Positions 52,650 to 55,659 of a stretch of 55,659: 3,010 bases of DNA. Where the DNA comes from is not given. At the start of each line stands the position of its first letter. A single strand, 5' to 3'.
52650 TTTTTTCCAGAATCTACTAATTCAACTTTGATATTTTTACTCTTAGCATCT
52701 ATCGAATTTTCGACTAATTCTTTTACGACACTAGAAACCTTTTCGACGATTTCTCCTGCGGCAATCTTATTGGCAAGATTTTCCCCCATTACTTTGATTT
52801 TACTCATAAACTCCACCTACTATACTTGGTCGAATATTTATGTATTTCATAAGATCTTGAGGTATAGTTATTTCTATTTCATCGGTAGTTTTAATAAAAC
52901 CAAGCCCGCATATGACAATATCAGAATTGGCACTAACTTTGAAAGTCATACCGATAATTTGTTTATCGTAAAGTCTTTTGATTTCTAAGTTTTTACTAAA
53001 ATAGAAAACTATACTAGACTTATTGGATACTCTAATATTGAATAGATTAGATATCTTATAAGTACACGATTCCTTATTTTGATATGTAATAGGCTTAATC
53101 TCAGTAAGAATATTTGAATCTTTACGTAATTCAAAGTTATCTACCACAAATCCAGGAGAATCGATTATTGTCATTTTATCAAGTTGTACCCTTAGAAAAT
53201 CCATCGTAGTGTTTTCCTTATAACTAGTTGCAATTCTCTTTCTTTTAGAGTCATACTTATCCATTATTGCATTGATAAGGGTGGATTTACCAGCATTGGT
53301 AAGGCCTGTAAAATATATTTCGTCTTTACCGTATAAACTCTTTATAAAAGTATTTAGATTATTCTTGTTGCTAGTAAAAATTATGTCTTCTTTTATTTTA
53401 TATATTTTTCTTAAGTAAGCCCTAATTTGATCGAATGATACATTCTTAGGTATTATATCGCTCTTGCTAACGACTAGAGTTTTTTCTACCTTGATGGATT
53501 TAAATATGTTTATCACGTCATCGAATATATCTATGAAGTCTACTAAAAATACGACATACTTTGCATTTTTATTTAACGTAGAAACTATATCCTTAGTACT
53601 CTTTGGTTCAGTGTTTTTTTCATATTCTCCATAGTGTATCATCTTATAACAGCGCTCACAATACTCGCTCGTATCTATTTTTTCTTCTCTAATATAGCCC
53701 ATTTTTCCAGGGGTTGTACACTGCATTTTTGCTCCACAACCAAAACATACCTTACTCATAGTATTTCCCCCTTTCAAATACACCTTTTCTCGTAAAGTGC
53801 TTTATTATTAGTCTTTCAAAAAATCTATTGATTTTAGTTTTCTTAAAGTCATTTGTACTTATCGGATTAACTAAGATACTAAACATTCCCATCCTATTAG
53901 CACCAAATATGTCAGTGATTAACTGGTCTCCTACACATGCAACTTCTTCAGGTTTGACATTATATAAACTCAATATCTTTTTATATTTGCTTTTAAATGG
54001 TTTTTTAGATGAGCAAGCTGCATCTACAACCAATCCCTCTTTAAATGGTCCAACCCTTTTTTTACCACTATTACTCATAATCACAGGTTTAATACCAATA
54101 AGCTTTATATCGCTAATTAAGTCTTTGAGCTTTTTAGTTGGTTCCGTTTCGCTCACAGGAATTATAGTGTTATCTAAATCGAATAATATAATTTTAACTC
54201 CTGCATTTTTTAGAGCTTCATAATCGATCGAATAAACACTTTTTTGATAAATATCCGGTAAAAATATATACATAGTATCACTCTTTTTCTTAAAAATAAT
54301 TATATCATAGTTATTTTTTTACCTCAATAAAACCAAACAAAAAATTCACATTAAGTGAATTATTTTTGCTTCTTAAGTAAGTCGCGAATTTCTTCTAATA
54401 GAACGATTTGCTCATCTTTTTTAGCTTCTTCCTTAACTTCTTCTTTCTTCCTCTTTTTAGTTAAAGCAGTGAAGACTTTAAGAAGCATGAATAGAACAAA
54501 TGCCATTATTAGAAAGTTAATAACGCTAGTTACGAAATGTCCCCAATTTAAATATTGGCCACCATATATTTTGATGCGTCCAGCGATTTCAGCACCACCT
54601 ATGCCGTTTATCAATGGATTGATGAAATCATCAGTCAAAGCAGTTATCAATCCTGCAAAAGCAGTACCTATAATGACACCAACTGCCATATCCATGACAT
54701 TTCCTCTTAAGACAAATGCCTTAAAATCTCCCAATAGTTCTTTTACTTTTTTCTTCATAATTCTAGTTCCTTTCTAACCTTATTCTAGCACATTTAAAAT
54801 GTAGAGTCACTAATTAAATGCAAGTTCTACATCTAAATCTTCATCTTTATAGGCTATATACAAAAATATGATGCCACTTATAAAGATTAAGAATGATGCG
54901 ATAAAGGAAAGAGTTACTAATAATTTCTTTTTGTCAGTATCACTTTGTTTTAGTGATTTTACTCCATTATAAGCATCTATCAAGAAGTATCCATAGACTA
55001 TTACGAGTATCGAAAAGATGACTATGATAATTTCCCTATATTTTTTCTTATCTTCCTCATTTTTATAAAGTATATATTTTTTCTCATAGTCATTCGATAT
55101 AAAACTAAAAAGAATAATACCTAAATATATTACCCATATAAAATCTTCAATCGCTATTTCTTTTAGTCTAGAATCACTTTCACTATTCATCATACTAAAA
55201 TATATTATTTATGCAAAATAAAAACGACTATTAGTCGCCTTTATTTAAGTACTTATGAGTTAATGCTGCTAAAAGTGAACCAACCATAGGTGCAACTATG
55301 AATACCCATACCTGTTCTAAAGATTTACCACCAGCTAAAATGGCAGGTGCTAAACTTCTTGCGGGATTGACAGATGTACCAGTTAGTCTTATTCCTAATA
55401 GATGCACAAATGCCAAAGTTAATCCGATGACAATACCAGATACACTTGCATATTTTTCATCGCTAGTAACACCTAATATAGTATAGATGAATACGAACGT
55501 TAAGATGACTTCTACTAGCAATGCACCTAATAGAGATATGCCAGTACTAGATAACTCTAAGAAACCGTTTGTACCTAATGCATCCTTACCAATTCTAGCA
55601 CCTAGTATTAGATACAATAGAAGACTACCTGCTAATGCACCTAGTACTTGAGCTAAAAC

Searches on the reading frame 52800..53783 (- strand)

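Call 13: search_protein_families(library=pfam, proteins=[window:52800-53783:-], max_evalue=0.001)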
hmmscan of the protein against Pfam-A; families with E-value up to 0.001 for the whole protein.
window:52800-53783:- (327 aa): 3 families
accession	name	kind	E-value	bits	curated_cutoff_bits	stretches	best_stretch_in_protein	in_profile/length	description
PF03193.22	RsgA_GTPase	-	8.7e-12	45.6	30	1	89-212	44-168/174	RsgA GTPase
PF01926.29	MMR_HSR1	-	8.5e-11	42.4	21.9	1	156-220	2-67/113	50S ribosome-binding GTPase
PF00350.29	Dynamin_N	-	0.00054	20.5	27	0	156-176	1-21/168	Dynamin family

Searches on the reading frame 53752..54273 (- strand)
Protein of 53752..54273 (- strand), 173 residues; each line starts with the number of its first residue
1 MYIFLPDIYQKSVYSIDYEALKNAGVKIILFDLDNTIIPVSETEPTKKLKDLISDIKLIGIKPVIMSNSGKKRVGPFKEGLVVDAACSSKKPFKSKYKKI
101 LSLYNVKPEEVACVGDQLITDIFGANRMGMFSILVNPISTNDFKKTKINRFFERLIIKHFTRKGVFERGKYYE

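Call 13: search_protein_families(library=pfam, proteins=[window:53752-54273:-], max_evalue=0.001)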
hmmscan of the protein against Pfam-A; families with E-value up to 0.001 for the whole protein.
window:53752-54273:- (173 aa): 4 families
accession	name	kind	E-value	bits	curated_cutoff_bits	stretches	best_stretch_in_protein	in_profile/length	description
PF09419.16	PGP_phosphatase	-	1.5e-10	41.4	20.4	1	4-135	17-163/168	Mitochondrial PGP phosphatase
PF13242.12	Hydrolase_like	-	3.3e-09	37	22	1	91-136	4-49/75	HAD-hyrolase-like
PF00702.32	Hydrolase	-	4.4e-09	37.5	26.4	1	43-129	97-191/191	haloacid dehalogenase-like hydrolase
PF13419.12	HAD_2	-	1.5e-07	32.2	23.8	1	82-135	126-178/178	Haloacid dehalogenase-like hydrolase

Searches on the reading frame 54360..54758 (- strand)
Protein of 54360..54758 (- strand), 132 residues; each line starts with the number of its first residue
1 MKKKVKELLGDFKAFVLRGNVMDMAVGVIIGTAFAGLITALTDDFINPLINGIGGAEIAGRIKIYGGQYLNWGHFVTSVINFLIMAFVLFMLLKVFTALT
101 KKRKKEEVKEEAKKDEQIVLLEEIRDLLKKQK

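Call 13: search_protein_families(library=pfam, proteins=[window:54360-54758:-], max_evalue=0.001)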
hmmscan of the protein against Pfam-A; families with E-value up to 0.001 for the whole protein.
window:54360-54758:- (132 aa): 1 family
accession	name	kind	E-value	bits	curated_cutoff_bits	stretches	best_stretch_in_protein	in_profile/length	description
PF01741.23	MscL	-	5.1e-36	124.2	27.4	1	9-129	2-123/123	Large-conductance mechanosensitive channel, MscL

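Call 61: find_encoding_contigs(protein=window:54360-54758:-, flank=10000, max_places=3)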
Protein window:54360-54758:- (132 aa): 6 contigs read that carry it; 3 places shown.
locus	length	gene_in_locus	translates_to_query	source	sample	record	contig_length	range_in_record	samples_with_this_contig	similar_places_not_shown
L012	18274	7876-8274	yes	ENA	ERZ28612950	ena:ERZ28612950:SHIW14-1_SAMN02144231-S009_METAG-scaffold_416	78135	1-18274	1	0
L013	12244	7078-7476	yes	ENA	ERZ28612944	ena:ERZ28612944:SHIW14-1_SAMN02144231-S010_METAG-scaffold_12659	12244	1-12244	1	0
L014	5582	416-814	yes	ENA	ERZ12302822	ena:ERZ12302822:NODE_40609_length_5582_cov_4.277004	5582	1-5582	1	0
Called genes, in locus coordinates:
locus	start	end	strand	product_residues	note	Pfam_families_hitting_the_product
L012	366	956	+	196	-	PF13238:AAA_18 (weak)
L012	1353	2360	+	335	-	-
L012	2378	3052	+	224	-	PF04973:NMN_transporter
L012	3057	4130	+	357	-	PF02784:Orn_Arg_deC_N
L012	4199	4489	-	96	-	-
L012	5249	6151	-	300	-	PF00005:ABC_tran, PF13304:AAA_21 (weak)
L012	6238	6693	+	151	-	PF03073:TspO_MBR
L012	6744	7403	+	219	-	PF00230:MIP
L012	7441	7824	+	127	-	-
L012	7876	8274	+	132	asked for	PF01741:MscL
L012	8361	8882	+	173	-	PF09419:PGP_phosphatase, PF00702:Hydrolase (weak), PF13419:HAD_2 (weak), PF13242:Hydrolase_like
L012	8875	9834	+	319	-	PF03193:RsgA_GTPase, PF01926:MMR_HSR1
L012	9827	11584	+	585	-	PF02518:HATPase_c (weak), PF13589:HATPase_c_3, PF01119:DNA_mis_repair, PF08676:MutL_C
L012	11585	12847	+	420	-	PF05193:Peptidase_M16_C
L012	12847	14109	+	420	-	PF05193:Peptidase_M16_C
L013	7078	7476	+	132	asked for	PF01741:MscL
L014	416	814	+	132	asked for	PF01741:MscL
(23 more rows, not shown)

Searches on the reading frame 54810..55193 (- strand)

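Call 13: search_protein_families(library=pfam, proteins=[window:54810-55193:-], max_evalue=0.001)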
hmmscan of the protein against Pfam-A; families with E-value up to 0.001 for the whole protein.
window:54810-55193:- (127 aa): 1 family
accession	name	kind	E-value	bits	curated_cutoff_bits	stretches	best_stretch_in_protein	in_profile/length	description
PF04713.17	Pox_I5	-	0.00013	22.3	25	1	57-115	12-70/75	Poxvirus protein I5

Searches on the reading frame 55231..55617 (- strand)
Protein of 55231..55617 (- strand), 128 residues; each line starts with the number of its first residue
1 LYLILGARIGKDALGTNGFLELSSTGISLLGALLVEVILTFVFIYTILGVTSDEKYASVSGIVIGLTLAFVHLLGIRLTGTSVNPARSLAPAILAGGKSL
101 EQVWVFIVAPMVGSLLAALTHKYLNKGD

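Call 13: search_protein_families(library=pfam, proteins=[window:55231-55617:-], max_evalue=0.001)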
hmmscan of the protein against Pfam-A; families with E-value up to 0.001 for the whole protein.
window:55231-55617:- (128 aa): 1 family
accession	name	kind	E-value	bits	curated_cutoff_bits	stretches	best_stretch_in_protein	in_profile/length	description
PF00230.25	MIP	-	1e-25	91.3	25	1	16-121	116-222/222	Major intrinsic protein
